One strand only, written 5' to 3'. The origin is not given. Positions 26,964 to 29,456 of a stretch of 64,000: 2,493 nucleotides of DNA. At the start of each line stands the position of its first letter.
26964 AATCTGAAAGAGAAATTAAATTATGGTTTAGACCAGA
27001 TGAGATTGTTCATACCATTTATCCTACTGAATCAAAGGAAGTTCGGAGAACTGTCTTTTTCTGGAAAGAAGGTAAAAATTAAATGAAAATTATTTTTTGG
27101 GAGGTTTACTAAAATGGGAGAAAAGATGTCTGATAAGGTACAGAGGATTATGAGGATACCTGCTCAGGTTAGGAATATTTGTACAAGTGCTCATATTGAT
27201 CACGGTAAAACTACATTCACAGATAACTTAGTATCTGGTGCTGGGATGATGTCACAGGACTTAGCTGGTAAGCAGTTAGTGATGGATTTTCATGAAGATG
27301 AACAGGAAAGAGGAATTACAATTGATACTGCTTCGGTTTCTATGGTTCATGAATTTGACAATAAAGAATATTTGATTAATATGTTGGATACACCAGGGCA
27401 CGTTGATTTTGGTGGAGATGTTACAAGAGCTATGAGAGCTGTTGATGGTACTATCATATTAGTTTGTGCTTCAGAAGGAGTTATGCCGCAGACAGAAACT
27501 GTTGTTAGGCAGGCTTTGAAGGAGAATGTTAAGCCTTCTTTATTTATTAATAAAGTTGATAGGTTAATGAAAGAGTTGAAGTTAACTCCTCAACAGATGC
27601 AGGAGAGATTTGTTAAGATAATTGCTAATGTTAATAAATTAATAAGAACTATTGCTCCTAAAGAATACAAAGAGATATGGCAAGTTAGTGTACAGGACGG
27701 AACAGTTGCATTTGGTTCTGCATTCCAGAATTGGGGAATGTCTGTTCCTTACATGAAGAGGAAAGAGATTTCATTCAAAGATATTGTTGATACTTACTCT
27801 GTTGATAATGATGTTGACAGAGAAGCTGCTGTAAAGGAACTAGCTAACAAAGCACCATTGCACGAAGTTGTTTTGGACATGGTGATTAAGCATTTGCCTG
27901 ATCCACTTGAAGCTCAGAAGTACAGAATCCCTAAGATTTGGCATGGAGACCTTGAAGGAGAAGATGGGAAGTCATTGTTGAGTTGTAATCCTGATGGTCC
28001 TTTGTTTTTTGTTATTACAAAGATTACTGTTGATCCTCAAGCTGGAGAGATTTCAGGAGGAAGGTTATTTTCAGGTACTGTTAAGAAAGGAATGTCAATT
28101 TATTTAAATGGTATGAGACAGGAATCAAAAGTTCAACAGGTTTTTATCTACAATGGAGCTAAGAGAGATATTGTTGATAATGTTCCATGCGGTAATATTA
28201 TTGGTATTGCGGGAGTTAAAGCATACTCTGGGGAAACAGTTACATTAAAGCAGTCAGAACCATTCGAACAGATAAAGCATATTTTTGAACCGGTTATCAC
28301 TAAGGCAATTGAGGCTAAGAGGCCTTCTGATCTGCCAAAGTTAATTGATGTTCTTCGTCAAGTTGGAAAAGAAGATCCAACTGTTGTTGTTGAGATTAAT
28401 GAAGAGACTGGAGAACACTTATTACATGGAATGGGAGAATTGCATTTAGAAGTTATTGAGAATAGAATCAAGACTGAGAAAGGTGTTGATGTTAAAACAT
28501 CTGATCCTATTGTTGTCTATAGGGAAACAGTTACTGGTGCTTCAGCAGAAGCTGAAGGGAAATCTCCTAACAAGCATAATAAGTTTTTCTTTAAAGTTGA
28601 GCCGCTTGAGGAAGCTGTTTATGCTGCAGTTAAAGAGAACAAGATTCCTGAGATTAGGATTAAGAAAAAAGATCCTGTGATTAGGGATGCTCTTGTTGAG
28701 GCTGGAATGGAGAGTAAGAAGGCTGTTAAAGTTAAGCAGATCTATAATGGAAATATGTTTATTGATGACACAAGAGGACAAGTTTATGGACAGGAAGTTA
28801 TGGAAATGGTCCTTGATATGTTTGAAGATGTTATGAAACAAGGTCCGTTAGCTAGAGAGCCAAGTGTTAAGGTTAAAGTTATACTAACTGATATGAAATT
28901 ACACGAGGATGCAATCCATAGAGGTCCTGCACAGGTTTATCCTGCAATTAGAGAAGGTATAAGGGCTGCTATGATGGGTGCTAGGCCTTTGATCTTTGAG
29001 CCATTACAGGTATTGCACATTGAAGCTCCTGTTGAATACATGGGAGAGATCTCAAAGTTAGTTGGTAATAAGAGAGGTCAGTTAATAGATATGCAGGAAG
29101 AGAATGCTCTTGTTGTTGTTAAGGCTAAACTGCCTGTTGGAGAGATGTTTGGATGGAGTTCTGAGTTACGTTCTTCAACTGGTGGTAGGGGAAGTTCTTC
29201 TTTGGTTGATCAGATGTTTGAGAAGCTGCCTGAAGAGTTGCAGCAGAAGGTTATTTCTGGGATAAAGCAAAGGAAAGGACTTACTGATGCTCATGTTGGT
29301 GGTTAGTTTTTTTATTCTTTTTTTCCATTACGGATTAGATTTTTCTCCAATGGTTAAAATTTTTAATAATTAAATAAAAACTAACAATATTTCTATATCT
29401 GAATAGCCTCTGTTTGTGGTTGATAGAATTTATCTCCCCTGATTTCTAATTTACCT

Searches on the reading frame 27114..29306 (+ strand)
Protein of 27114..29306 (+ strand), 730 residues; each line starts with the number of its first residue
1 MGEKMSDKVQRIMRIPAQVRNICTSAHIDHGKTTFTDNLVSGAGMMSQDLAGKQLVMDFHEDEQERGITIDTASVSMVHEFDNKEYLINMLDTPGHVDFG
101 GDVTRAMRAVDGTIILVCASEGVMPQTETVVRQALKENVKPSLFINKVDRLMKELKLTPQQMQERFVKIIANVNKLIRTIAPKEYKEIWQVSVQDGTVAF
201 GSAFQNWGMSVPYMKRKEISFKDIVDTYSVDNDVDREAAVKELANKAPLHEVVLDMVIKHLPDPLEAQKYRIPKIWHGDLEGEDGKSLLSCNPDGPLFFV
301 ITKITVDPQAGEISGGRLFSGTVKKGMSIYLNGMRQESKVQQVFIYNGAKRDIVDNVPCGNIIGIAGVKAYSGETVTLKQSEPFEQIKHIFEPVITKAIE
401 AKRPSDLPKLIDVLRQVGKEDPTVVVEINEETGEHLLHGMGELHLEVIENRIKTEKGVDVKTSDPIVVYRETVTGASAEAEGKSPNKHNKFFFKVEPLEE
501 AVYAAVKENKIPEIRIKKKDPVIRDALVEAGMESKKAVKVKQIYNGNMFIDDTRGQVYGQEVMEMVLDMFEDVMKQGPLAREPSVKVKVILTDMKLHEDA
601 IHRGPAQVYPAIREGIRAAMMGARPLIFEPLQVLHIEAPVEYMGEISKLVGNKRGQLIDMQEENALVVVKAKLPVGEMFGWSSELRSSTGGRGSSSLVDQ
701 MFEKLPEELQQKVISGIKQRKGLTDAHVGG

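Call 29: search_protein_families(library=pfam, proteins=[window:27114-29306:+], max_evalue=0.001)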
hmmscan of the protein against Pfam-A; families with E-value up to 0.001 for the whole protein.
window:27114-29306:+ (730 aa): 7 families
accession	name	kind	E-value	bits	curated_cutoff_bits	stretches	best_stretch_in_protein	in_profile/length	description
PF00009.33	GTP_EFTU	-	1.8e-54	184.6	26.5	1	18-262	2-187/188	Elongation factor Tu GTP binding domain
PF14492.12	EFG_III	-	1.3e-22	80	27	1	392-463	3-74/75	Elongation Factor G, domain III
PF03764.24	EFG_IV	-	2.1e-20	73.1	24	1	527-623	20-120/121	Elongation factor G, domain IV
PF00679.30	EFG_C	-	1.3e-19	70.4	27.9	1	627-712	2-88/89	Elongation factor G C-terminus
PF03144.31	GTP_EFTU_D2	-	1.6e-11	44.9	30.3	1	311-376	1-72/73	Elongation factor Tu domain 2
PF22042.2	EF-G_D2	-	1.2e-09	38.5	27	1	300-369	5-72/84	Elongation factor G domain 2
PF16658.11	RF3_C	-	6.5e-05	23.2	40.1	1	391-478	7-94/132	Class II release factor RF3, C-terminal domain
